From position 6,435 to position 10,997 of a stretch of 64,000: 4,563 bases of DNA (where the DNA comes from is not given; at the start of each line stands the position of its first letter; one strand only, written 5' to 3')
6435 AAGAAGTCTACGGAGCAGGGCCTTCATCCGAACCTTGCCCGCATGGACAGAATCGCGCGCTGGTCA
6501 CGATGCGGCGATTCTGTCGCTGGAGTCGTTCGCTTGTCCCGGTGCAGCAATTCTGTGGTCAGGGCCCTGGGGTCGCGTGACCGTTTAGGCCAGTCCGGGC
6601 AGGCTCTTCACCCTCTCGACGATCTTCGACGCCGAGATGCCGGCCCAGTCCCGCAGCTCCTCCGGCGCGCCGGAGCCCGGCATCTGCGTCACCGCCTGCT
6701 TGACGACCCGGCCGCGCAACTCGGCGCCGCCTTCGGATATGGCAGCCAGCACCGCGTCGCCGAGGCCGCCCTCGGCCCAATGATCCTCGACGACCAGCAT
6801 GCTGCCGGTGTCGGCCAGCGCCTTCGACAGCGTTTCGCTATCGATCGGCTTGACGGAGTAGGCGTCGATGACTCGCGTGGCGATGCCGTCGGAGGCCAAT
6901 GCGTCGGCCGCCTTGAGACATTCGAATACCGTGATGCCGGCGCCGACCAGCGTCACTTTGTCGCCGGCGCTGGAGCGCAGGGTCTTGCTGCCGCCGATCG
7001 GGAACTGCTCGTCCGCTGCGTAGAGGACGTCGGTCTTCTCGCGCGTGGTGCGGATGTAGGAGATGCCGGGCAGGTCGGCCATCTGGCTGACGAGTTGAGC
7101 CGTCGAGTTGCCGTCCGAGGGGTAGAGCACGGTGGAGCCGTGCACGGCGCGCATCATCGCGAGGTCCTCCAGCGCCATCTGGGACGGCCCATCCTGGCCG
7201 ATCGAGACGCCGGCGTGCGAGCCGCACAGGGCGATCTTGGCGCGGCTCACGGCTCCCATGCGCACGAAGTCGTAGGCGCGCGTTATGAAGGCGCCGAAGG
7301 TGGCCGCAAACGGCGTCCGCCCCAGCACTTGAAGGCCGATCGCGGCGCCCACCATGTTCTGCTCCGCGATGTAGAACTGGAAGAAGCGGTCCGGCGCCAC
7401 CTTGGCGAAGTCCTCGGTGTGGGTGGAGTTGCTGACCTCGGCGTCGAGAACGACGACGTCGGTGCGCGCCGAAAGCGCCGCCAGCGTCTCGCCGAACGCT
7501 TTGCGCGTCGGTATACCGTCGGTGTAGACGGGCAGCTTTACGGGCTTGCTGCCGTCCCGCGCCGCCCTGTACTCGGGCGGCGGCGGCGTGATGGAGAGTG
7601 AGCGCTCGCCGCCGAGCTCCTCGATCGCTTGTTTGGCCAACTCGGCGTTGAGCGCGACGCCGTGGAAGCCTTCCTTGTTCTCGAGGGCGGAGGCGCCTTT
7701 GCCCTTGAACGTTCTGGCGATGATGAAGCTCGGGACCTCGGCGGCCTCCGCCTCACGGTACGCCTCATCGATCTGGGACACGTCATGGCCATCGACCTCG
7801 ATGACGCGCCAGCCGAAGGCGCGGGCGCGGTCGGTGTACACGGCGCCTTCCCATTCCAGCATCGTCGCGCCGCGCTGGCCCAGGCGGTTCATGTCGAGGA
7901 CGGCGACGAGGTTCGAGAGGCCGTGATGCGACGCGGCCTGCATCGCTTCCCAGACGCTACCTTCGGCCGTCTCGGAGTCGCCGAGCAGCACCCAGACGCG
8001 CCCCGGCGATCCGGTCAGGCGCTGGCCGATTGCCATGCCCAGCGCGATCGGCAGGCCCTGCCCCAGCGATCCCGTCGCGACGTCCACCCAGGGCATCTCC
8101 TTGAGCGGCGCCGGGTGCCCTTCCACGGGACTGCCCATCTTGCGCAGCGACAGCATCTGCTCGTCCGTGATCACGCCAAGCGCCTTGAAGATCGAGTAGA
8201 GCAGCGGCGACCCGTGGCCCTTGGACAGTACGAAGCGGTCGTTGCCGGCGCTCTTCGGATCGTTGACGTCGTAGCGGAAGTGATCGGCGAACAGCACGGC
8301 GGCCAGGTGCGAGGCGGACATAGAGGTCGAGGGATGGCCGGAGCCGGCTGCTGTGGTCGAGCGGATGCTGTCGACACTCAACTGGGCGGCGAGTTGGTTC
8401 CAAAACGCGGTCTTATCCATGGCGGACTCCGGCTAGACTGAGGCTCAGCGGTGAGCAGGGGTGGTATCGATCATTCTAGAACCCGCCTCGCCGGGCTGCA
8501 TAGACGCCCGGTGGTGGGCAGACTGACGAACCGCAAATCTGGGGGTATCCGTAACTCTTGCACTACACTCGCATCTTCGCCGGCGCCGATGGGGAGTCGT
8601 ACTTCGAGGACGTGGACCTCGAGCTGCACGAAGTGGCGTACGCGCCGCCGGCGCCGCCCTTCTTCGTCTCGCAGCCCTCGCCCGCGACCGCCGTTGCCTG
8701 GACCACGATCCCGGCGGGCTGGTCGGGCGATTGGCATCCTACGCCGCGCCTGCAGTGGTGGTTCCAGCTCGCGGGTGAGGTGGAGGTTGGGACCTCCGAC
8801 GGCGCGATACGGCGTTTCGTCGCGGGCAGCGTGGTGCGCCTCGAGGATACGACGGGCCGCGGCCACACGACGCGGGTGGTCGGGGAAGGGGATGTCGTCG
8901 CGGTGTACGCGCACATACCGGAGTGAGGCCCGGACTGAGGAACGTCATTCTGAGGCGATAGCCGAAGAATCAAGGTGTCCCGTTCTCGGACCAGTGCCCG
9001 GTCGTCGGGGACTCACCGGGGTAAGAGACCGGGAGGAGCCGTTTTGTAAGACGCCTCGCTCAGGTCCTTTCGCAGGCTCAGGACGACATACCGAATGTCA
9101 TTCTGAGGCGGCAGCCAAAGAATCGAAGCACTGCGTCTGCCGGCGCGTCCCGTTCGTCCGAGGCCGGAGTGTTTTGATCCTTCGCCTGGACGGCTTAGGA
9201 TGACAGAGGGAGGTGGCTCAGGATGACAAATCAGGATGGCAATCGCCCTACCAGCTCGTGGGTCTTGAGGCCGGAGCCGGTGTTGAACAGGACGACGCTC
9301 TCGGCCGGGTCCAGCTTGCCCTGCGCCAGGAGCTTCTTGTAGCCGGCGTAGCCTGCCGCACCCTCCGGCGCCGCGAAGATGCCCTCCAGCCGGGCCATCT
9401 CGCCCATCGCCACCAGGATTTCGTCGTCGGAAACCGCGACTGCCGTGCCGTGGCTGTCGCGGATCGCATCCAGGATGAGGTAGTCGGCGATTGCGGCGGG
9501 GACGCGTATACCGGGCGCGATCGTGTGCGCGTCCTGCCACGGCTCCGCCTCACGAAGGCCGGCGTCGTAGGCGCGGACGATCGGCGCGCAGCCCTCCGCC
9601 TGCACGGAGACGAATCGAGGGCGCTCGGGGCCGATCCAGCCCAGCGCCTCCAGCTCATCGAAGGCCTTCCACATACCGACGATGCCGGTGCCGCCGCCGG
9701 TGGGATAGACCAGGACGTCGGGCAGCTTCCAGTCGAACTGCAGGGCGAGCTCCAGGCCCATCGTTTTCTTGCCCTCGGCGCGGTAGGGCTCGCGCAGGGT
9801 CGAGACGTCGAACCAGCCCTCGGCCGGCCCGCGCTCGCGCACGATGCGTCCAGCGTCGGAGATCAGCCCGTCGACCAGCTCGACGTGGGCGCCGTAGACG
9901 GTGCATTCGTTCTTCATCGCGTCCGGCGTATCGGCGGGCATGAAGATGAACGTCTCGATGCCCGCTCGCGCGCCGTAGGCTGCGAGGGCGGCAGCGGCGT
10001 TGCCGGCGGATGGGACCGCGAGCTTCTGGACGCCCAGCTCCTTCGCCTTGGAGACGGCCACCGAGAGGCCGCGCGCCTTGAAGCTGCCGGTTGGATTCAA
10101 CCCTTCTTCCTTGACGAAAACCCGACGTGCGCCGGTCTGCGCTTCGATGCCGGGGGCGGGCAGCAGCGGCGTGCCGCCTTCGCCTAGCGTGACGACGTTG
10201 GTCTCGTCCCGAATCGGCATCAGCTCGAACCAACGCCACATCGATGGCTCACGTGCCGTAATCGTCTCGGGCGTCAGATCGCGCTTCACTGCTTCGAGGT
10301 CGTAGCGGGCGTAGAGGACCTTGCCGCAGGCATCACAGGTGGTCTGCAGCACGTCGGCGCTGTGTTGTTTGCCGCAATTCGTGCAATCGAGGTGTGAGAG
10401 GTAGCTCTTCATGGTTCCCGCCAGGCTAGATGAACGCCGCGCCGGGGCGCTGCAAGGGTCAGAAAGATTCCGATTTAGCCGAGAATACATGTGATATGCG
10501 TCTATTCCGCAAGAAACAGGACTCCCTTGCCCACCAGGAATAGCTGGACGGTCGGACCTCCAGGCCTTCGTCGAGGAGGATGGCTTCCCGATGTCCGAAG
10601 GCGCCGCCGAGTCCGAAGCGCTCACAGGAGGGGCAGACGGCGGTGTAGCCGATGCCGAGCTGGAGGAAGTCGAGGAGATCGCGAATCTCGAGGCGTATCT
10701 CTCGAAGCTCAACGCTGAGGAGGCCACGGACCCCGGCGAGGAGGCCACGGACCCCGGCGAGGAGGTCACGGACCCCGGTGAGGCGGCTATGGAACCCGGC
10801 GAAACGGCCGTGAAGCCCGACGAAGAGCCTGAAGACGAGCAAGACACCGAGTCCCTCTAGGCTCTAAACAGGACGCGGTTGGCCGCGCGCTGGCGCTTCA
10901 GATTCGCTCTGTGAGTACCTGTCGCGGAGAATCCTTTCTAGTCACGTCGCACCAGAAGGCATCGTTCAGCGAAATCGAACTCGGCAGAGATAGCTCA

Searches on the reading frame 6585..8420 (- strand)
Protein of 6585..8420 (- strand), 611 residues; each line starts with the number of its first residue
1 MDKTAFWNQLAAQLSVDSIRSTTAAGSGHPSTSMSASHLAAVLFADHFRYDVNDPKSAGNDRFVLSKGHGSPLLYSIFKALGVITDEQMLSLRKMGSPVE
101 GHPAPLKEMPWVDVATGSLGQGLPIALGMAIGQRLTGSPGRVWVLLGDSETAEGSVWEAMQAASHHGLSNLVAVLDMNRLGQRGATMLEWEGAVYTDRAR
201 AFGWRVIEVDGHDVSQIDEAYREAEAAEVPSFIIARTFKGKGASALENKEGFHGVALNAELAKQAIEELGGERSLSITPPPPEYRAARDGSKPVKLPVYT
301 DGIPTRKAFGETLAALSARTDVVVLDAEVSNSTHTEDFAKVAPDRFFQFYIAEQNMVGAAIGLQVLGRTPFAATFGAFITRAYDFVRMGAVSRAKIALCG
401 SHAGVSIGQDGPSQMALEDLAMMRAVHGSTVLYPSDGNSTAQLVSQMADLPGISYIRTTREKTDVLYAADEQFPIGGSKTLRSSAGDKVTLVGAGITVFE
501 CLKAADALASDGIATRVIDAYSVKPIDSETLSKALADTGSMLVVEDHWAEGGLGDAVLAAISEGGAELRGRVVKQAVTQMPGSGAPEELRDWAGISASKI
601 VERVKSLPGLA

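Call 31: search_protein_families(library=pfam, proteins=[window:6585-8420:-], max_evalue=0.001)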
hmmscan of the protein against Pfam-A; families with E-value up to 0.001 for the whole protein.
window:6585-8420:- (611 aa): 6 families
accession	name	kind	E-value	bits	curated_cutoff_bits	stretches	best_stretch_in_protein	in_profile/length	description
PF00456.26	Transketolase_N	-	3.8e-49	167.9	22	1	14-272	12-278/334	Transketolase, thiamine diphosphate binding domain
PF02779.29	Transket_pyr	-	5.9e-40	137.2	27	1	302-462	2-171/174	Transketolase, pyrimidine binding domain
PF02780.25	Transketolase_C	-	1.8e-30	105.8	25.9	1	480-600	3-124/124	Transketolase, C-terminal domain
PF00676.26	E1_dh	-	8.7e-09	35.2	22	1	117-225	101-208/300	Dehydrogenase E1 component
PF13292.11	DXP_synthase_N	-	3.2e-06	27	21.2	1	86-179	82-172/274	1-deoxy-D-xylulose-5-phosphate synthase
PF02775.26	TPP_enzyme_C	-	5.7e-05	23.4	21.9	1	115-234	26-150/151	Thiamine pyrophosphate enzyme, C-terminal TPP binding domain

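Call 44: find_homologous_proteins(query=window:6585-8417:-, max_evalue=1e-80)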
Query window:6585-8417:- (610 aa): 8000 proteins with E <= 1e-80 among 8000 candidates; the best 120 are listed.
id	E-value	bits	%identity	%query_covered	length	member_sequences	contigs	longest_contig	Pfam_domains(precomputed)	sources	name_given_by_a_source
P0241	0.0e+0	1335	99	100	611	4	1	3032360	PF02775.27,PF13292.12,PF00676.26,PF02780.26,PF02779.30,PF00456.27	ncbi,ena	-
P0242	0.0e+0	1182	87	100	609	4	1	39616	PF13292.12,PF00676.26,PF02780.26,PF02779.30,PF00456.27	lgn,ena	-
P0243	0.0e+0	1177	86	99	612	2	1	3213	PF02775.27,PF13292.12,PF00676.26,PF02780.26,PF02779.30,PF00456.27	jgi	jgi:transketolase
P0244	0.0e+0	1150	84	100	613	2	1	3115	PF13292.12,PF00676.26,PF02780.26,PF02779.30,PF00456.27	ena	-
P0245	0.0e+0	1120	83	99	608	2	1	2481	PF02775.27,PF13292.12,PF00676.26,PF02780.26,PF02779.30,PF00456.27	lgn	-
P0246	0.0e+0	1113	81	100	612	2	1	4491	PF02775.27,PF13292.12,PF00676.26,PF02780.26,PF02779.30,PF00456.27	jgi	-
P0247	0.0e+0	1110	81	99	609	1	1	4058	PF02775.27,PF13292.12,PF00676.26,PF02780.26,PF02779.30,PF00456.27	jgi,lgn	-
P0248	0.0e+0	1108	81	99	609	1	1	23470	PF02775.27,PF13292.12,PF00676.26,PF02780.26,PF02779.30,PF00456.27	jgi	jgi:transketolase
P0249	0.0e+0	1104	82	99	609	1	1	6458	PF02775.27,PF13292.12,PF00676.26,PF02780.26,PF02779.30,PF00456.27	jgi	jgi:transketolase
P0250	0.0e+0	1104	81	99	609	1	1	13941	PF02775.27,PF13292.12,PF00676.26,PF02780.26,PF02779.30,PF00456.27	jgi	jgi:transketolase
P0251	0.0e+0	1098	81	99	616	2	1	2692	PF02775.27,PF13292.12,PF00676.26,PF02780.26,PF02779.30,PF00456.27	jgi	jgi:transketolase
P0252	0.0e+0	1081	80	99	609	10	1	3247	PF13292.12,PF00676.26,PF02780.26,PF02779.30,PF00456.27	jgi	jgi:transketolase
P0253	0.0e+0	1076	80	100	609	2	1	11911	PF02775.27,PF13292.12,PF00676.26,PF02780.26,PF02779.30,PF00456.27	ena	-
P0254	0.0e+0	1067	79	100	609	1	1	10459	PF02775.27,PF13292.12,PF00676.26,PF02780.26,PF02779.30,PF00456.27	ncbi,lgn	-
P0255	0.0e+0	1062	79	100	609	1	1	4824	PF13292.12,PF00676.26,PF02780.26,PF02779.30,PF00456.27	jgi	-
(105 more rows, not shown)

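Call 52: find_encoding_contigs(protein=P0241, flank=10000, max_places=2)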
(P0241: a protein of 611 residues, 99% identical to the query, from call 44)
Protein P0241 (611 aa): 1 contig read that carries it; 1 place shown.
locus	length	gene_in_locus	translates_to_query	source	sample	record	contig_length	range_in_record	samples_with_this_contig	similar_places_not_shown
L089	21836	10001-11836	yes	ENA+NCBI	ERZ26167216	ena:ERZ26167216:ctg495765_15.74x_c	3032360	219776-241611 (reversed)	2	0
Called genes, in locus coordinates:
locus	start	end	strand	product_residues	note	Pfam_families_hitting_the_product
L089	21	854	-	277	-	PF04444:Dioxygenase_N, PF00775:Dioxygenase_C, PF13620:CarboxypepD_reg (faint)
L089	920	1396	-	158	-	-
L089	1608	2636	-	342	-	PF08240:ADH_N, PF16912:Glu_dehyd_C, PF00107:ADH_zinc_N, PF13602:ADH_zinc_N_2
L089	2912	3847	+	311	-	PF00005:ABC_tran, PF13304:AAA_21 (weak), PF27102:NodI_C (weak)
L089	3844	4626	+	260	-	PF01061:ABC2_membrane, PF12698:ABC2_membrane_3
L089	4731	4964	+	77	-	PF12728:HTH_17 (weak)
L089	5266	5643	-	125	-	-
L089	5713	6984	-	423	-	PF00270:DEAD, PF04851:ResIII (weak), PF00271:Helicase_C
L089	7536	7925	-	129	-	-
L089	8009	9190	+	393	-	PF00291:PALP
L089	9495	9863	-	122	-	-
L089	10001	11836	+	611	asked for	PF00456:Transketolase_N, PF13292:DXP_synthase_N (faint), PF00676:E1_dh, PF02775:TPP_enzyme_C (faint), PF02779:Transket_pyr, PF02780:Transketolase_C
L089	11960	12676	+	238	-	PF08241:Methyltransf_11 (weak), PF08242:Methyltransf_12 (weak), PF13649:Methyltransf_25 (weak)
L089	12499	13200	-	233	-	-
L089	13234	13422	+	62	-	-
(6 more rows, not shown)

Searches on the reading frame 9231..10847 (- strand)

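Call 31: search_protein_families(library=pfam, proteins=[window:9231-10847:-], max_evalue=0.001)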
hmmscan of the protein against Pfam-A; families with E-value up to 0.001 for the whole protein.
window:9231-10847:- (538 aa): 1 family
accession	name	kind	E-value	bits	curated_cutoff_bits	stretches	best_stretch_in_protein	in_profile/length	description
PF00291.31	PALP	-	7.9e-78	262.2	35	1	219-524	1-295/295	Pyridoxal-phosphate dependent enzyme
